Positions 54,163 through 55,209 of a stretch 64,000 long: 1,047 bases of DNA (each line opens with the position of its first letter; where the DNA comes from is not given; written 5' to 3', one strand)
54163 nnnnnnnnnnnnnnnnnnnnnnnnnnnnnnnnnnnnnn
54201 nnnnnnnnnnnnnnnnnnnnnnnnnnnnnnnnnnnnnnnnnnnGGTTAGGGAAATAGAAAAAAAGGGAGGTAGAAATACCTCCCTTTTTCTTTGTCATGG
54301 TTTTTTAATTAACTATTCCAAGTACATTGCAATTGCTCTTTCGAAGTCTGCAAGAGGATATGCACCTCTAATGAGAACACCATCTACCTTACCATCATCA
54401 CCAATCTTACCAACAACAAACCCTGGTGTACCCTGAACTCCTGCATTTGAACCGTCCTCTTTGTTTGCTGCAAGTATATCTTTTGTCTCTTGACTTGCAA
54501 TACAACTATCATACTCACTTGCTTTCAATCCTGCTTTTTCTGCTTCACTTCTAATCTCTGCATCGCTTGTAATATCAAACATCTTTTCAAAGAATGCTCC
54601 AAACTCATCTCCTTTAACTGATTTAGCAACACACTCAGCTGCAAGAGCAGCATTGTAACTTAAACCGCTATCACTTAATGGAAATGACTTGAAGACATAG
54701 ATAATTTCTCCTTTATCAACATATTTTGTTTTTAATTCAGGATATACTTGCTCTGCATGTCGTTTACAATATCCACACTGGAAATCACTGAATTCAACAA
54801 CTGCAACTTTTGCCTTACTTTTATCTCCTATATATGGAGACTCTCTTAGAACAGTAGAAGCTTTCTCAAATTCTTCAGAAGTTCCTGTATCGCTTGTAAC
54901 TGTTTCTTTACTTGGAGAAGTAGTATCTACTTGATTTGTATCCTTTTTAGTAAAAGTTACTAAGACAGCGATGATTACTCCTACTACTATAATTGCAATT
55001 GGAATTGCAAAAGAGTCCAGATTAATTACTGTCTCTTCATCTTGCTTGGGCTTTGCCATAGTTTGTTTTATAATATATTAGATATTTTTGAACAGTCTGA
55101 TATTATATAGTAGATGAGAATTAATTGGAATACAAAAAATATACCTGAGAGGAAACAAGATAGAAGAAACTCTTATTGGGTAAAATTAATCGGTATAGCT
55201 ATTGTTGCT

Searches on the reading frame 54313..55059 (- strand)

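Call 22: search_protein_families(library=pfam, proteins=[window:54313-55059:-], max_evalue=0.0001)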
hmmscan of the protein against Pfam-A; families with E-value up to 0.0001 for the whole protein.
window:54313-55059:- (248 aa): 2 families
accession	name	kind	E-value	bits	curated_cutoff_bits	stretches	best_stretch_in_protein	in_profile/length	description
PF13462.12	Thioredoxin_4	-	1.1e-27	97.7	23.2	1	74-217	5-146/165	Thioredoxin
PF01323.26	DSBA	-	9.7e-17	61.8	25.6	1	139-243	95-190/191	DSBA-like thioredoxin domain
